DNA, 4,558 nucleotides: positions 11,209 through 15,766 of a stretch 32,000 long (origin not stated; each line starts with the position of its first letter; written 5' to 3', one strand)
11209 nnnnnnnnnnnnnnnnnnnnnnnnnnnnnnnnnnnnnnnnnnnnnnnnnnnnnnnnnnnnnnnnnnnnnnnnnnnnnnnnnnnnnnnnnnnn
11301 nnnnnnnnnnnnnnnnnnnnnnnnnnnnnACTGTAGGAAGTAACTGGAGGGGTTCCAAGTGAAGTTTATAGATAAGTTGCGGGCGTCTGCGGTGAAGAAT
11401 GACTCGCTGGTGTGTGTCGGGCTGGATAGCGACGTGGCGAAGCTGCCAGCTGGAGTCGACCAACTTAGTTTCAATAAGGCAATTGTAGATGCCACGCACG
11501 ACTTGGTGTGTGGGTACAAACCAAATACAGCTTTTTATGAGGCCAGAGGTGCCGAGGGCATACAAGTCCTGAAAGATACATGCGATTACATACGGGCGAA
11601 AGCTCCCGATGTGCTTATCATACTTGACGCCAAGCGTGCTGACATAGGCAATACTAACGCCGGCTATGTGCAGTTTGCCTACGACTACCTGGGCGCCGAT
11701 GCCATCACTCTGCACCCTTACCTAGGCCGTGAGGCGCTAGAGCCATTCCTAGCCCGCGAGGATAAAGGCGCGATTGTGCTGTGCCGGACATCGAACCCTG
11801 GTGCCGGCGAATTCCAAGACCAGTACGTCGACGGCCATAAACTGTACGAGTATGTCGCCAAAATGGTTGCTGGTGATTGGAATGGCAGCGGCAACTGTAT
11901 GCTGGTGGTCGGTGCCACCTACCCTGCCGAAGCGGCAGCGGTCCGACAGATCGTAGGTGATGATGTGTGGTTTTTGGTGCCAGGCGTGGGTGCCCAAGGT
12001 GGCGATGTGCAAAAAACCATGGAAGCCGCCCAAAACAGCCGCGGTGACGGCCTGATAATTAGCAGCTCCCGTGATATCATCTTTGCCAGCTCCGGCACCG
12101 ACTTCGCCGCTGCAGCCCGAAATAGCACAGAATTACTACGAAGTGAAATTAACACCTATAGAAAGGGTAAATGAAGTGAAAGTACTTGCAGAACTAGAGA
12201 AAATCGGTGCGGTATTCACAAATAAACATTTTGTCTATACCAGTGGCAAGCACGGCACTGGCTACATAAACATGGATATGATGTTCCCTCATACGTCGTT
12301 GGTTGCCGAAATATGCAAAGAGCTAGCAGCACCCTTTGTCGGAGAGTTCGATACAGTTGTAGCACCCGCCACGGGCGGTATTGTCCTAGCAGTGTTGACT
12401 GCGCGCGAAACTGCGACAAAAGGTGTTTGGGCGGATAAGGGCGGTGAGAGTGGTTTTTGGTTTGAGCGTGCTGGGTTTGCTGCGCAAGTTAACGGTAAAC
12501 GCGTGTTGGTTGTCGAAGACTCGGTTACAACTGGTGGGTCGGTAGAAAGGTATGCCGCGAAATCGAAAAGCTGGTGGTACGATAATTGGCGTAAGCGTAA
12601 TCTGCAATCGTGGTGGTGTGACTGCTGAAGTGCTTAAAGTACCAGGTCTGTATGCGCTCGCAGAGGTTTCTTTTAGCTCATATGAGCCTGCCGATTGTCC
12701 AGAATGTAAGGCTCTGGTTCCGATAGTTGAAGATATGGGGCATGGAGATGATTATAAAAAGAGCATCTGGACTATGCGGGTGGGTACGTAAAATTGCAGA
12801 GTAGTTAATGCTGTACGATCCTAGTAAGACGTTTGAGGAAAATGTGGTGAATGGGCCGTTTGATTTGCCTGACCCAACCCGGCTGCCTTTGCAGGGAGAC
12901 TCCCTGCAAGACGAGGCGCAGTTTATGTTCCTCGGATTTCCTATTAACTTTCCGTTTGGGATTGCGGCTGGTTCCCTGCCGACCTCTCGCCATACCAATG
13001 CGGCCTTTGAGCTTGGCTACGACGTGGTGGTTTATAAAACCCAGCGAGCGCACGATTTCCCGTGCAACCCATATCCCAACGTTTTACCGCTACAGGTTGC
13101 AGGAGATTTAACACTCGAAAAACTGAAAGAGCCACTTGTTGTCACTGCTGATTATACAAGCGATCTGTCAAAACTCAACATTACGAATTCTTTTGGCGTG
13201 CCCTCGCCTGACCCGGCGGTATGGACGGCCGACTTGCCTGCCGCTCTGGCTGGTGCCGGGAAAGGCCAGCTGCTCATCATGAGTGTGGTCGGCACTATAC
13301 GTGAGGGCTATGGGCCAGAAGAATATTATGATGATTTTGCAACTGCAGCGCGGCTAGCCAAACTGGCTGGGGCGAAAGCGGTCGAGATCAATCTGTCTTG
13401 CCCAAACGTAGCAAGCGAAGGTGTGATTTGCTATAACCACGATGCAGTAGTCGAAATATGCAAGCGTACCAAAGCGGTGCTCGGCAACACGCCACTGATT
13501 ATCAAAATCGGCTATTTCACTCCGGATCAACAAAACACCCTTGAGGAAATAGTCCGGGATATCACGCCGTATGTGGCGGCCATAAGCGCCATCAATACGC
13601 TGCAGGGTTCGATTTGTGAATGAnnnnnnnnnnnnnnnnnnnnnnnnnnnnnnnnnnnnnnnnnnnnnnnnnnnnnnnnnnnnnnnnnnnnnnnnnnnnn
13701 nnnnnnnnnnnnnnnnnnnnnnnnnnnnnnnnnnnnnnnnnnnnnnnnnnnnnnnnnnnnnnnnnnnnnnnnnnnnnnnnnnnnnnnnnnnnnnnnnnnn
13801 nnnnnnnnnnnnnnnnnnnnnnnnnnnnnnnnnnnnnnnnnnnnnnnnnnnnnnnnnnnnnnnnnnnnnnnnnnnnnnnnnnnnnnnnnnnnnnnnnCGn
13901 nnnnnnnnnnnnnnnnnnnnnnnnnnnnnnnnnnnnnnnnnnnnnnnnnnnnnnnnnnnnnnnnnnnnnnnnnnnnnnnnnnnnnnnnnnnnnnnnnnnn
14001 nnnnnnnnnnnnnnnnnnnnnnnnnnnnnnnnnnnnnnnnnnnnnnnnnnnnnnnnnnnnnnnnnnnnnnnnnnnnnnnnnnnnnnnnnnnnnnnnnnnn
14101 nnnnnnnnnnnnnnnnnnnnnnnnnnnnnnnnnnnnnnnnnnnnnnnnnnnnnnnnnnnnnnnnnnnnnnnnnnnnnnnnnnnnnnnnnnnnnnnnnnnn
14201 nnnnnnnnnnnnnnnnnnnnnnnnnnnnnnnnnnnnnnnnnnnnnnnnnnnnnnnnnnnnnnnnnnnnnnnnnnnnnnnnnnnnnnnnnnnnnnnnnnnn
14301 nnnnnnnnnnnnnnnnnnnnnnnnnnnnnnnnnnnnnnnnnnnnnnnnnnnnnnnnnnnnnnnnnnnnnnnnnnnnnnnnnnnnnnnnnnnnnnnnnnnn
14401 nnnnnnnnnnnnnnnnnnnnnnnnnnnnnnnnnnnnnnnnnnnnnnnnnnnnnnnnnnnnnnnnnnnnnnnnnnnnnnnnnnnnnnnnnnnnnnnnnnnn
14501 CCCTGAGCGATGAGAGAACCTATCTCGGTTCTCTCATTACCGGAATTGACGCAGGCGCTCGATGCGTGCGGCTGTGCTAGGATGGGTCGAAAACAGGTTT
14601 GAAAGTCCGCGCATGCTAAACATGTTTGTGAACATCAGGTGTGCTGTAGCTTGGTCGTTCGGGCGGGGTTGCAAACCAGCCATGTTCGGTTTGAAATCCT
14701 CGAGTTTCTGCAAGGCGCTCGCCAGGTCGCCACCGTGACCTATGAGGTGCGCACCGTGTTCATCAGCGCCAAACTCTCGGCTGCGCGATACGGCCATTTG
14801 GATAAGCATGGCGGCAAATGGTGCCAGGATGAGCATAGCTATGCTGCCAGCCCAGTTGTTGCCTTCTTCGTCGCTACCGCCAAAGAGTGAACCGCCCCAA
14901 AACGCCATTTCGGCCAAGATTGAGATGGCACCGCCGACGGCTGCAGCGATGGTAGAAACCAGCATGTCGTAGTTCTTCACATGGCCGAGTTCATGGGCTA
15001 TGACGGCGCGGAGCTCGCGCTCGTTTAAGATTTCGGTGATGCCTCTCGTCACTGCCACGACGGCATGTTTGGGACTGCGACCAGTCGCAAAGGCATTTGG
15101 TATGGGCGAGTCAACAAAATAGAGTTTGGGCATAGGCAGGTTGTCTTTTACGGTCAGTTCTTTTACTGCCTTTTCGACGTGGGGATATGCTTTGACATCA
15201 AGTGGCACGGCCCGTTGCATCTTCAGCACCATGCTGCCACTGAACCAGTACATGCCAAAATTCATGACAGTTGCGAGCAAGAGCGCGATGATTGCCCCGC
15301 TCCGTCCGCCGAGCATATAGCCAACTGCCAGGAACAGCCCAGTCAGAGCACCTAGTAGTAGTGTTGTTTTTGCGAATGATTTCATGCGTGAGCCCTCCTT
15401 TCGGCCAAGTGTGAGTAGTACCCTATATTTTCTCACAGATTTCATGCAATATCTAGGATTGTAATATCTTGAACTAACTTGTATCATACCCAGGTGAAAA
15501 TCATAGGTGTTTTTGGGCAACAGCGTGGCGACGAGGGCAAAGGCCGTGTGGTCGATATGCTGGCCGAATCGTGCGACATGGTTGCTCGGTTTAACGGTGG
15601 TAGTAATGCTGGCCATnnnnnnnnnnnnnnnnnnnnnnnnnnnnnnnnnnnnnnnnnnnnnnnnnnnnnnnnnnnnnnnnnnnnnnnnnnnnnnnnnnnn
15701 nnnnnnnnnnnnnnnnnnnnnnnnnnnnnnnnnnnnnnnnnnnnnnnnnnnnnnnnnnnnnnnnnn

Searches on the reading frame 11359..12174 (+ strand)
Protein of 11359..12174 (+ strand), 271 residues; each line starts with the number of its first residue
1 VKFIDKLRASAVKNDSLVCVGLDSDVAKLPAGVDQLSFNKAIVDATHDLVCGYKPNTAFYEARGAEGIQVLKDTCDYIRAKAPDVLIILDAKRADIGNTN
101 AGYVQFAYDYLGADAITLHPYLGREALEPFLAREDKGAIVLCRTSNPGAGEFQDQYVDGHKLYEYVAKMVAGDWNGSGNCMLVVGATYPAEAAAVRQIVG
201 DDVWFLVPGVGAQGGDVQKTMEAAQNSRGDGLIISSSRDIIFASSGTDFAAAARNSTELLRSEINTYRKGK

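Call 29: search_protein_families(library=pfam, max_evalue=0.001, proteins=[window:11359-12174:+])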
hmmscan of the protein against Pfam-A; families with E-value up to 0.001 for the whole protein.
window:11359-12174:+ (271 aa): 1 family
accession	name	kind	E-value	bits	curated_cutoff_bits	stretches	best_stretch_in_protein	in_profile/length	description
PF00215.30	OMPdecase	-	2.8e-32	112.8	27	1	18-244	3-212/221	Orotidine 5'-phosphate decarboxylase / HUMPS family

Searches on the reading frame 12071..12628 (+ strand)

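Call 29: search_protein_families(library=pfam, max_evalue=0.001, proteins=[window:12071-12628:+])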
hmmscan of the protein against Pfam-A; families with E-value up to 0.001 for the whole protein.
window:12071-12628:+ (185 aa): 1 family
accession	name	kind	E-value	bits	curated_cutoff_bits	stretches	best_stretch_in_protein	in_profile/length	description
PF00156.33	Pribosyltran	-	1.1e-06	28.5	26.3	1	79-160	16-105/158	Phosphoribosyl transferase domain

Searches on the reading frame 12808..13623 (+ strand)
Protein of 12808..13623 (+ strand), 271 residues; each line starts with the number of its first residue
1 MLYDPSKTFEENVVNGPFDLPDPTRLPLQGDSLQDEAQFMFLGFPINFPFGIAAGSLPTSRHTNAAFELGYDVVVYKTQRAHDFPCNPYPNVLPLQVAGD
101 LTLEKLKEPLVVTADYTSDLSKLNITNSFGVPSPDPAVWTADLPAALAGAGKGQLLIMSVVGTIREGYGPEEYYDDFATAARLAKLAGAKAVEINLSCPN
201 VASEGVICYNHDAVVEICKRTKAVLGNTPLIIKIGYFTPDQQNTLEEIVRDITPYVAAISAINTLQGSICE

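Call 29: search_protein_families(library=pfam, max_evalue=0.001, proteins=[window:12808-13623:+])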
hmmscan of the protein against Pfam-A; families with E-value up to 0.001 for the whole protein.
window:12808-13623:+ (271 aa): 1 family
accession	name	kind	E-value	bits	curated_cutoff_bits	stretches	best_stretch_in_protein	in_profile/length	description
PF01180.27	DHO_dh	-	7.7e-07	29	27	1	168-263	105-190/291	Dihydroorotate dehydrogenase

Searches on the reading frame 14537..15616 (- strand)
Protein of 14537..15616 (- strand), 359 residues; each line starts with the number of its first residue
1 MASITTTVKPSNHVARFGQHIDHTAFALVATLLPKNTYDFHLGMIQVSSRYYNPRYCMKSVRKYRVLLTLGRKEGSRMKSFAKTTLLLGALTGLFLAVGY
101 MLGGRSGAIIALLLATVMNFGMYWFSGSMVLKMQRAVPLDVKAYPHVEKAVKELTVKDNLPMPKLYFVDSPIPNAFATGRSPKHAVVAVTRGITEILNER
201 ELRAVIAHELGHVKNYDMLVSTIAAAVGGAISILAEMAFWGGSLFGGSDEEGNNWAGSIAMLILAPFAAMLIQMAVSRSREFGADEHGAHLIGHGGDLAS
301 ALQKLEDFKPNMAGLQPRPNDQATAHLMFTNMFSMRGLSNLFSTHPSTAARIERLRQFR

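Call 30: search_protein_families(library=pfam, max_evalue=0.001, proteins=[window:14537-15616:-])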
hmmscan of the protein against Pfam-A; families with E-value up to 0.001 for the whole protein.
window:14537-15616:- (359 aa): 2 families
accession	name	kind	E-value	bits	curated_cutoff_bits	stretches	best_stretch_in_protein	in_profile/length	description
PF01435.24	Peptidase_M48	-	1.1e-35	123.7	20.3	1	146-357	6-184/186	Peptidase family M48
PF05569.17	Peptidase_M56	-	1.7e-05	24.6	31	1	109-226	108-217/296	BlaR1 peptidase M56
